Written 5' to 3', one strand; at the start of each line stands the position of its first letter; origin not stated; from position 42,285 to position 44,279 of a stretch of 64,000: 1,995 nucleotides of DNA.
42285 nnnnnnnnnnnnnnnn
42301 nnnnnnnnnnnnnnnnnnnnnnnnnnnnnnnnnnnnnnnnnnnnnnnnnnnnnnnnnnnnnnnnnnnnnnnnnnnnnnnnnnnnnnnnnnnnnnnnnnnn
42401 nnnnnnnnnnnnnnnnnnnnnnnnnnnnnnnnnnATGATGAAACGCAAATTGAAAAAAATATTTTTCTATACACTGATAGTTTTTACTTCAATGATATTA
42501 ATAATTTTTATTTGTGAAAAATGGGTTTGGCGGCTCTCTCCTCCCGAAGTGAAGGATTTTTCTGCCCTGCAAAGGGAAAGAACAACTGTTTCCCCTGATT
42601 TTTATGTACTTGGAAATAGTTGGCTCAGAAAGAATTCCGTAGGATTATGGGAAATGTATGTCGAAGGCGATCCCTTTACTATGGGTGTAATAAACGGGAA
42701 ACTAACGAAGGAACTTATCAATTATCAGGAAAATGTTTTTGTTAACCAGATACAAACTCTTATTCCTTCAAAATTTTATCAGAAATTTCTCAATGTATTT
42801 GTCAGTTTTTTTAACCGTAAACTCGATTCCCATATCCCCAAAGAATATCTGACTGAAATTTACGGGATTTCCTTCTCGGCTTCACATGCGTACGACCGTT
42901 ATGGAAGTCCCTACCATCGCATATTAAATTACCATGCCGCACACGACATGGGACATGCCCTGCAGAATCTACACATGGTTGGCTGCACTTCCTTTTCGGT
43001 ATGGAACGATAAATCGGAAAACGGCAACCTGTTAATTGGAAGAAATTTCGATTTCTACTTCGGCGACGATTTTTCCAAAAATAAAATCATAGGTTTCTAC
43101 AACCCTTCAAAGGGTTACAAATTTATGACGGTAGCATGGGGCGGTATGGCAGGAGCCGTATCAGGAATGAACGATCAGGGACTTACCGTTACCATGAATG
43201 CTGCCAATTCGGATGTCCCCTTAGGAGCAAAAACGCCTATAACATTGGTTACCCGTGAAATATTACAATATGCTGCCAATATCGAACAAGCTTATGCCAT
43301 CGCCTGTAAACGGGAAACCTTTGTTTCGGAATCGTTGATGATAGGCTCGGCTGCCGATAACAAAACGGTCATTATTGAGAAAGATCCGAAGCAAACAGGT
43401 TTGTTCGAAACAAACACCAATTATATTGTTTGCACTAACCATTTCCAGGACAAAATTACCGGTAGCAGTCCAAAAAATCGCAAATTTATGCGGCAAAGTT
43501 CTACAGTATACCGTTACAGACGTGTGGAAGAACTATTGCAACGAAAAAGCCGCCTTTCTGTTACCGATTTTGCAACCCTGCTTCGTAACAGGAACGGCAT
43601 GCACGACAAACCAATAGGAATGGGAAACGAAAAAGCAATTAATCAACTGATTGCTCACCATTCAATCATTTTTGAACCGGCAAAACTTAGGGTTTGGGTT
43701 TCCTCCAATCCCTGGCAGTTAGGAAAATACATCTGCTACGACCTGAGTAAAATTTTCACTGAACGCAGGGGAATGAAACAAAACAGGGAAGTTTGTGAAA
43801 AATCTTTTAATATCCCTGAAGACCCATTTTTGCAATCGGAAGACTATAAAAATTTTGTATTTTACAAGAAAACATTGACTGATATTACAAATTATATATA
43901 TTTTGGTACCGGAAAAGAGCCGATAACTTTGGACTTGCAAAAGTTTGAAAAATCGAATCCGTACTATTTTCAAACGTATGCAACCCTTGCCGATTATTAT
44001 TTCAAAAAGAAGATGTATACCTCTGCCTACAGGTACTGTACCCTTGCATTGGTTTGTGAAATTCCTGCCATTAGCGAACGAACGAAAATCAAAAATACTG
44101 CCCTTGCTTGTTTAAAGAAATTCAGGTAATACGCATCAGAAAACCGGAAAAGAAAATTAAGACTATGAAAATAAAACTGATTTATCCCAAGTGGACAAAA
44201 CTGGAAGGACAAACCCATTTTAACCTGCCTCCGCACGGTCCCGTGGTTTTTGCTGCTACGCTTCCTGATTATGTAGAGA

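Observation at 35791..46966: An 11-kb coupled operon carries aryl-polyene/flexirubin-style attachment and export genes but no synthase core, plus a B12-radical-SAM and O-methyltransferase tail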

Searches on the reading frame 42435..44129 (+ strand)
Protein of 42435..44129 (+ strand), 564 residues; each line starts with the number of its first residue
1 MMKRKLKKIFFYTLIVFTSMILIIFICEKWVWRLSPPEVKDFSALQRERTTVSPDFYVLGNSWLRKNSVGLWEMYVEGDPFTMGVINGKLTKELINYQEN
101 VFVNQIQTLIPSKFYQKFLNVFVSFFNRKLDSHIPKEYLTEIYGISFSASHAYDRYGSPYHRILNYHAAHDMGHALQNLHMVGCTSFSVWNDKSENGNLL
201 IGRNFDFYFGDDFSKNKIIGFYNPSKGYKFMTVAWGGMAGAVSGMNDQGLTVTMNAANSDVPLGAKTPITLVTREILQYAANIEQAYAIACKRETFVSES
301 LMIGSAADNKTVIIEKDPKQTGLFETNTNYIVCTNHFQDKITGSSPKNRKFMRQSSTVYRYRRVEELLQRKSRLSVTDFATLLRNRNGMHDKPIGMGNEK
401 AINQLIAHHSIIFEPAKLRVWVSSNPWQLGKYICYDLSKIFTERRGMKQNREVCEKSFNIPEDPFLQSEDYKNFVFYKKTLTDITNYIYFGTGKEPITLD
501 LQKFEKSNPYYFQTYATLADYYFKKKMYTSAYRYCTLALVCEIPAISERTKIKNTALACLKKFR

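Call 4: search_protein_families(library=pfam, proteins=[window:42435-44129:+], max_evalue=0.01)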
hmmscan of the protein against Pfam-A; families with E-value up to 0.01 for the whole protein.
window:42435-44129:+ (564 aa): 1 family
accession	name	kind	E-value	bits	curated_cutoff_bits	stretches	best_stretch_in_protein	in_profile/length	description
PF03417.21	AAT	-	7.2e-25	88.4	23.2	1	195-423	4-219/225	Acyl-coenzyme A:6-aminopenicillanic acid acyl-transferase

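Call 5: search_protein_families(library=ncbifam, proteins=[window:42435-44129:+], max_evalue=0.01)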
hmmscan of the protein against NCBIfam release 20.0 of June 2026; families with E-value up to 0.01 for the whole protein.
window:42435-44129:+ (564 aa): 1 family
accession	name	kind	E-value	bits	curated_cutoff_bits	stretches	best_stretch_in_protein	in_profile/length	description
NF040521.1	C45_proenzyme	subfamily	2.1e-67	227.7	85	1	77-420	1-313/313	C45 family autoproteolytic acyltransferase/hydrolase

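Call 6: find_encoding_contigs(protein=window:42435-44129:+, flank=10000, max_places=6)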
Protein window:42435-44129:+ (564 aa): no gene with exactly this product is on record in the collection.

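Call 7: find_homologous_proteins(query=window:42435-44129:+, max_evalue=0.00001)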
Query window:42435-44129:+ (564 aa): 8000 proteins with E <= 0.00001 among 8000 candidates; the best 120 are listed.
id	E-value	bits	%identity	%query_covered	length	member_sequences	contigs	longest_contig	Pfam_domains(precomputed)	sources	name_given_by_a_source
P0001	0.0e+0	1309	100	100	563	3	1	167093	PF03417.22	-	-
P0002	4.2e-244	830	64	96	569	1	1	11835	PF03417.22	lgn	-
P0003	6.8e-223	760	61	99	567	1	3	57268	PF03417.22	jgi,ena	-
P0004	2.7e-216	738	59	100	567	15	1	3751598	PF03417.22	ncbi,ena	-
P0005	1.1e-193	663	53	99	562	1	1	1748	PF03417.22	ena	-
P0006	1.7e-193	663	55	96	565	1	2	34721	PF03417.22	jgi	-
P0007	2.4e-193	662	53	99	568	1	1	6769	PF03417.22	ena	-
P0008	3.9e-193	661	53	99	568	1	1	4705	PF03417.22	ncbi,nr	ncbi:MAG: peptidase C45 [Bacteroidetes bacterium]|nr:peptidase C45 [Bacteroidota bacterium]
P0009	5.9e-193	661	55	96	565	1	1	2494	PF03417.22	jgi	-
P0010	7.4e-193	661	53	99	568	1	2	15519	PF03417.22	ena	-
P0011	7.6e-193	660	55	96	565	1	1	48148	PF03417.22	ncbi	-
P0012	7.6e-193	660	53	99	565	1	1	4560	PF03417.22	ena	-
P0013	1.1e-192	660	55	96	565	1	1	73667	PF03417.22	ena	-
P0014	1.1e-192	660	55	96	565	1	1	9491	PF03417.22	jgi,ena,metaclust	metaclust:\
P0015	2.0e-192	659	54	96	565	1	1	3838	PF03417.22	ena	-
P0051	2.1e-182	626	50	99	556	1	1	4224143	PF03417.22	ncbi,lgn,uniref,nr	ncbi:C45 family peptidase [Chitinophaga niabensis]|uniref:Acyl-coenzyme A:6-aminopenicillanic acid a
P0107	1.0e-179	617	51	100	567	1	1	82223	PF03417.22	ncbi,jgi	jgi:isopenicillin-N N-acyltransferase like protein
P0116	2.0e-179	616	50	100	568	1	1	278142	PF03417.22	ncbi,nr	ncbi:MAG: C45 family autoproteolytic acyltransferase/hydrolase [Bacteroidetes bacterium]|nr:C45 fami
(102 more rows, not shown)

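Call 8: find_encoding_contigs(protein=P0001, flank=10000, max_places=3)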
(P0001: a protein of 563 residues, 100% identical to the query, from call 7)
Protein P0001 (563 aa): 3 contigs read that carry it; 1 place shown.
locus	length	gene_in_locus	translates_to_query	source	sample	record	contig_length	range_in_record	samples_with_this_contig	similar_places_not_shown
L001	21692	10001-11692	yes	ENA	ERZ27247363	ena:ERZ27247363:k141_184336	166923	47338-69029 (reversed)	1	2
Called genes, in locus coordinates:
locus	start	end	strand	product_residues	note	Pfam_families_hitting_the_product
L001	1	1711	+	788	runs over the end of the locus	PF13620:CarboxypepD_reg, PF13715:CarbopepD_reg_2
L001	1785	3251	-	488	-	PF00133:tRNA-synt_1 (faint), PF01406:tRNA-synt_1e, PF09334:tRNA-synt_1g (weak), PF23493:CysS_C (faint), PF09190:DALR_2 (weak)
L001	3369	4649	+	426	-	PF00535:Glycos_transf_2, PF09835:DUF2062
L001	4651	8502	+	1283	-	PF03176:MMPL (weak), PF01553:Acyltransferase, PF05175:MTS, PF08241:Methyltransf_11, PF08242:Methyltransf_12, PF13489:Methyltransf_23, PF13649:Methyltransf_25, PF13847:Methyltransf_31, +1 more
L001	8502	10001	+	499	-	PF00890:FAD_binding_2, PF01266:DAO (weak), PF01494:FAD_binding_3 (faint), PF01593:Amino_oxidase, PF01946:Thi4 (weak), PF03486:HI0933_like (faint), PF13450:NAD_binding_8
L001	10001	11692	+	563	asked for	PF03417:AAT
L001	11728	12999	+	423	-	PF02310:B12-binding (weak), PF04055:Radical_SAM (faint)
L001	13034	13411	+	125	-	-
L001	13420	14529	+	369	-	PF08100:Dimerisation, PF00891:Methyltransf_2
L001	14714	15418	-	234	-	PF01048:PNP_UDP_1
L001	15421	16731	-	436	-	PF00709:Adenylsucc_synt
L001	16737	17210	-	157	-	PF01475:FUR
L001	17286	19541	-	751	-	PF13328:HD_4, PF01966:HD, PF04607:RelA_SpoT, PF02824:TGS, PF28438:RelA_RIS, PF13291:ACT_4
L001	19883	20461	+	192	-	PF03938:OmpH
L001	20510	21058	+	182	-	PF03938:OmpH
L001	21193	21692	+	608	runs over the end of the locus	PF07719:TPR_2 (faint), PF13174:TPR_6 (faint), PF13424:TPR_12 (faint), PF13428:TPR_14 (faint), PF13432:TPR_16 (faint), PF14559:TPR_19 (faint), PF25062:ARM_TT21_N (weak)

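Call 9: find_encoding_contigs(protein=P0004, flank=10000, max_places=3)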
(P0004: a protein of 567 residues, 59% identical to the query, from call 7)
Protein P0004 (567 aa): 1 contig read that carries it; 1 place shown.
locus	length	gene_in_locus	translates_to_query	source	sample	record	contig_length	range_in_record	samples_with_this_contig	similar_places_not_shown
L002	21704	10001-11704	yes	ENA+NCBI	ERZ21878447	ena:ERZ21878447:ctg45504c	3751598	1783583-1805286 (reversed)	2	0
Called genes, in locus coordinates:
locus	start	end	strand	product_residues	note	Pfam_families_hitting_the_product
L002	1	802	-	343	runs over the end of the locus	PF01916:DS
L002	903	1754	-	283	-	PF00491:Arginase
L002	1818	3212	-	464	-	PF02784:Orn_Arg_deC_N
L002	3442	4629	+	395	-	PF00535:Glycos_transf_2, PF09835:DUF2062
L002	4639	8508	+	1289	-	PF03176:MMPL, PF01553:Acyltransferase, PF00891:Methyltransf_2 (weak), PF08241:Methyltransf_11, PF08242:Methyltransf_12, PF13489:Methyltransf_23, PF13649:Methyltransf_25, PF13847:Methyltransf_31, +1 more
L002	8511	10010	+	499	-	PF00890:FAD_binding_2, PF01266:DAO (faint), PF01593:Amino_oxidase, PF01946:Thi4 (weak), PF12831:FAD_oxidored (faint), PF13450:NAD_binding_8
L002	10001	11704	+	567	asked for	PF03417:AAT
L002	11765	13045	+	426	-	PF02310:B12-binding (weak), PF04055:Radical_SAM (faint)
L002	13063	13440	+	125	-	-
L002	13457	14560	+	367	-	PF08100:Dimerisation, PF00891:Methyltransf_2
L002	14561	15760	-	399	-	PF01546:Peptidase_M20, PF07687:M20_dimer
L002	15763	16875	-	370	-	PF18962:Por_Secre_tail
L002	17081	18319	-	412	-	PF00994:MoCF_biosynth, PF18146:CinA_KH, PF02464:CinA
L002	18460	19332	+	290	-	PF01048:PNP_UDP_1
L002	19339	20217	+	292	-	PF13369:Transglut_core2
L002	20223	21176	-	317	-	PF01259:SAICAR_synt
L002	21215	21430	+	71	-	-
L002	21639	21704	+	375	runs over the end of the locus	PF05222:AlaDh_PNT_N, PF02826:2-Hacid_dh_C (faint), PF01262:AlaDh_PNT_C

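Call 10: find_encoding_contigs(protein=P0051, flank=10000, max_places=3)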
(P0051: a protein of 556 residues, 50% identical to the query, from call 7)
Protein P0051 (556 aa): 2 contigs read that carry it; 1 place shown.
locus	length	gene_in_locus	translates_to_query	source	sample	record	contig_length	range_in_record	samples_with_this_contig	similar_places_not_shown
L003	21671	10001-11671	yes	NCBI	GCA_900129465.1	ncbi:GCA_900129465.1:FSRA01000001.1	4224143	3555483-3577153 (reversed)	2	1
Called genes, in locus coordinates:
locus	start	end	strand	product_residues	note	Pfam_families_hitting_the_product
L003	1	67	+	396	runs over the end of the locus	PF00109:ketoacyl-synt, PF00108:Thiolase_N, PF02801:Ketoacyl-synt_C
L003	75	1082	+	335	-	PF13723:Ketoacyl-synt_2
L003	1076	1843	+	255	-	PF01522:Polysacc_deac_1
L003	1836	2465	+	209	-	PF03548:LolA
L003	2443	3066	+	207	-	-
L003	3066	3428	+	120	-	PF07977:FabA (weak), PF22818:ApeI-like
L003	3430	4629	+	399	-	PF00535:Glycos_transf_2, PF09835:DUF2062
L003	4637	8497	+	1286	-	PF03176:MMPL, PF01553:Acyltransferase, PF00891:Methyltransf_2, PF13489:Methyltransf_23, PF08241:Methyltransf_11, PF08242:Methyltransf_12, PF13649:Methyltransf_25, PF13847:Methyltransf_31, +1 more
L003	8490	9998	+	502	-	PF00890:FAD_binding_2, PF01266:DAO (faint), PF01593:Amino_oxidase, PF01946:Thi4 (weak), PF07992:Pyr_redox_2 (faint), PF13450:NAD_binding_8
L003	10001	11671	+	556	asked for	PF03417:AAT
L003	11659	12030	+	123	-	PF01648:ACPS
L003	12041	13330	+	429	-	PF00501:AMP-binding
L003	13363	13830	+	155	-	-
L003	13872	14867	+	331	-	PF00756:Esterase (weak), PF01738:DLH, PF02129:Peptidase_S15 (weak), PF12697:Abhydrolase_6, PF00561:Abhydrolase_1 (weak), PF00326:Peptidase_S9, PF12740:PETase (weak), PF22244:GCE_fung, +1 more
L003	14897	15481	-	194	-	-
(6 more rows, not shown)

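Call 14: find_related_loci(query=A1, collection=genome_contigs, flank=10000)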
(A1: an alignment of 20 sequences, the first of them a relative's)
Query A1 (563 aa) in genome_contigs; peptide patterns used: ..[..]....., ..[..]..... (x = any residue, [..] = any of these).
600 stretches matched a pattern (row limit reached: there are more); 551 encode a relative of the query (tblastn E <= 1e-3); the best 80 are kept; 80 distinct loci.
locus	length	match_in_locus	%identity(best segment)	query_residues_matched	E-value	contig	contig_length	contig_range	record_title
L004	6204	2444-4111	53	3-561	0e+0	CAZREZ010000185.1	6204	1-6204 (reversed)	MAG TPA_asm: uncultured Bacteroidales bacterium isolate binchicken_co181_636 genome assembly, contig: NODE_27968_length_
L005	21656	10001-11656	51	2-563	0e+0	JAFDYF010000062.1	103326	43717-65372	MAG: Bacteroidetes bacterium isolate SZAS-44 LIN-386__62__length-103326, whole genome shotgun sequence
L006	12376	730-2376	50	2-560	0e+0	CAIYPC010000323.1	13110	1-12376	MAG: uncultured Bacteroidetes bacterium isolate Umea3_bin-0409 genome assembly, contig: bin-0409:323/717, whole genome s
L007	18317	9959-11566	52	16-561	0e+0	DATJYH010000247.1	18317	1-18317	MAG TPA_asm: Puia sp. isolate SMAG_U15147 k141_929077, whole genome shotgun sequence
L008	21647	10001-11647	47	3-561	0e+0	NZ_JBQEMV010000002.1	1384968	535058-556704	Chitinophaga sp. 22620 scaffold2, whole genome shotgun sequence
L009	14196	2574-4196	51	3-553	0e+0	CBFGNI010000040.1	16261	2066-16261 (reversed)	MAG TPA_asm: uncultured bacterium isolate ERR5385024_binner12_Refined_16 genome assembly, contig: ERZ27258638.952, whole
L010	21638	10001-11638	48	3-558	0e+0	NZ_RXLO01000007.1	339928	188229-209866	Chitinophaga rhizosphaerae strain T16R-86 Scaffold7, whole genome shotgun sequence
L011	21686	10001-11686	51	1-563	0e+0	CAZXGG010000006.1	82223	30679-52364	MAG TPA_asm: uncultured Rikenellaceae bacterium isolate SRP214966_co2_435 genome assembly, contig: NODE_228_length_82223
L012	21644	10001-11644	48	3-560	0e+0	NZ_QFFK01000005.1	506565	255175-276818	Chitinophaga deserti strain XJ-2 Scaffold5, whole genome shotgun sequence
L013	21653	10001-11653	50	3-563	0e+0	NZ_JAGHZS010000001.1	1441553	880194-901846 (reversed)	MAG: Chitinophaga sp. isolate BIN2 scaffold1_cov0, whole genome shotgun sequence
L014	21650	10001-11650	50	2-562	0e+0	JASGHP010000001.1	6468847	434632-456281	MAG: Chitinophagaceae bacterium isolate 5N019 JMF-2111-06-0005.ont.bin.19_0, whole genome shotgun sequence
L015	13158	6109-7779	50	3-563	0e+0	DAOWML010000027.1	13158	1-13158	MAG TPA_asm: Bacteroidales bacterium isolate CSMAG_3001 CSMAG_3001_k141_1300384_length_13158_cov_63.1521, whole genome s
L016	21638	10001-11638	49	3-562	0e+0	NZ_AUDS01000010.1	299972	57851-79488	Terrimonas ferruginea DSM 30193 H608DRAFT_scaffold00006.6_C, whole genome shotgun sequence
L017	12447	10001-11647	50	3-551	0e+0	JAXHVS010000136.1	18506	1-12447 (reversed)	MAG: Bacteroidota bacterium isolate MAG83_tar_biofilm MAG83_136, whole genome shotgun sequence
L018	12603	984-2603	50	3-552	0e+0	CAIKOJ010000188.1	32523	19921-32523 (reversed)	MAG: uncultured Bacteroidetes bacterium isolate LJ_bin-2831 genome assembly, contig: bin-2831:188/225, whole genome shot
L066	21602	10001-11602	51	30-563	1e-179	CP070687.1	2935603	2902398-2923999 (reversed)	MAG: Bacteroidales bacterium isolate bin64 chromosome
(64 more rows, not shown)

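Call 16: find_encoding_contigs(protein=P0116, flank=10000, max_places=2)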
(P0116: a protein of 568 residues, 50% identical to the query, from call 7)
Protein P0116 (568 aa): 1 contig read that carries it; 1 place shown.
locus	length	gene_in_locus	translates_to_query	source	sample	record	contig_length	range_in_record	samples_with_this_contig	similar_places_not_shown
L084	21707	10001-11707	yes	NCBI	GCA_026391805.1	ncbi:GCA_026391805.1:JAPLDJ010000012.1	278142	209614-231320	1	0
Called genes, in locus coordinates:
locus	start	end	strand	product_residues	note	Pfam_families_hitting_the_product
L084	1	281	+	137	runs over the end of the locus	PF01243:PNPOx_N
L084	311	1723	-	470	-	PF02310:B12-binding, PF04055:Radical_SAM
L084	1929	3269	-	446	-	PF02310:B12-binding, PF04055:Radical_SAM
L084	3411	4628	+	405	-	PF00535:Glycos_transf_2, PF09835:DUF2062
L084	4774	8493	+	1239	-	PF03176:MMPL (weak), PF01553:Acyltransferase, PF13489:Methyltransf_23, PF00891:Methyltransf_2, PF08241:Methyltransf_11, PF08242:Methyltransf_12, PF13649:Methyltransf_25, PF13847:Methyltransf_31, +2 more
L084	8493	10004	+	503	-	PF00890:FAD_binding_2 (weak), PF01266:DAO (faint), PF03486:HI0933_like (faint), PF13450:NAD_binding_8, PF01593:Amino_oxidase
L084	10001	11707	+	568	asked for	PF03417:AAT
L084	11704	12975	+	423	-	PF02310:B12-binding, PF04055:Radical_SAM (faint)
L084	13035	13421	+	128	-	-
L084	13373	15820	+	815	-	PF13620:CarboxypepD_reg, PF13715:CarbopepD_reg_2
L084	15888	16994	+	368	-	PF08100:Dimerisation, PF00891:Methyltransf_2, PF08242:Methyltransf_12 (faint)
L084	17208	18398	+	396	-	PF12679:ABC2_membrane_2, PF12698:ABC2_membrane_3, PF01061:ABC2_membrane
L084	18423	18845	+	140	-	-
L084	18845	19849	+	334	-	PF14399:BtrH_N, PF16169:DUF4872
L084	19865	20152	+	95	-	PF00550:PP-binding (weak)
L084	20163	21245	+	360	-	PF00685:Sulfotransfer_1, PF13469:Sulfotransfer_3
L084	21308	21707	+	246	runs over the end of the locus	-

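Call 17: find_encoding_contigs(protein=P0107, flank=10000, max_places=2)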
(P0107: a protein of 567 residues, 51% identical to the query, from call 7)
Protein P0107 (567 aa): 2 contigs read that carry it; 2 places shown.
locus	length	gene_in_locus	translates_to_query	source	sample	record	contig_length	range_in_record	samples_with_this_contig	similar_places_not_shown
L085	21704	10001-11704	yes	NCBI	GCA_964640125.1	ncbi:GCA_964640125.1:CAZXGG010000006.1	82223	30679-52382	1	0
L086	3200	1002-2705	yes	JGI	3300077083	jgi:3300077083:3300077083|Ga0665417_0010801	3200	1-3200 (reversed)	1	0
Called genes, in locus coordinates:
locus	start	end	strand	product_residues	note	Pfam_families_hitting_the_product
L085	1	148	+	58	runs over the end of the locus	-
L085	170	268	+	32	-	-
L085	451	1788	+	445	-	PF02310:B12-binding, PF04055:Radical_SAM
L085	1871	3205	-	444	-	PF01553:Acyltransferase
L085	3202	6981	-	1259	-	PF03176:MMPL, PF00891:Methyltransf_2, PF08241:Methyltransf_11, PF08242:Methyltransf_12, PF13649:Methyltransf_25, PF13847:Methyltransf_31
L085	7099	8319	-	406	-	PF00535:Glycos_transf_2, PF09835:DUF2062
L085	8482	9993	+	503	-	PF00890:FAD_binding_2 (weak), PF01266:DAO (faint), PF01494:FAD_binding_3 (weak), PF01593:Amino_oxidase, PF03486:HI0933_like (faint), PF12831:FAD_oxidored (weak), PF13450:NAD_binding_8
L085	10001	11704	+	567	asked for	PF03417:AAT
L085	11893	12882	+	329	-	PF08100:Dimerisation, PF00891:Methyltransf_2, PF13489:Methyltransf_23 (faint), PF13847:Methyltransf_31 (weak), PF08242:Methyltransf_12 (weak)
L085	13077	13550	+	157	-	-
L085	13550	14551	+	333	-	PF14399:BtrH_N, PF16169:DUF4872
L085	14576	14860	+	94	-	PF00550:PP-binding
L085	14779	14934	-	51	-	-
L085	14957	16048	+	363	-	PF00685:Sulfotransfer_1, PF13469:Sulfotransfer_3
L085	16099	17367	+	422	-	PF02310:B12-binding (weak), PF04055:Radical_SAM (faint)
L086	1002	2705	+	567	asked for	PF03417:AAT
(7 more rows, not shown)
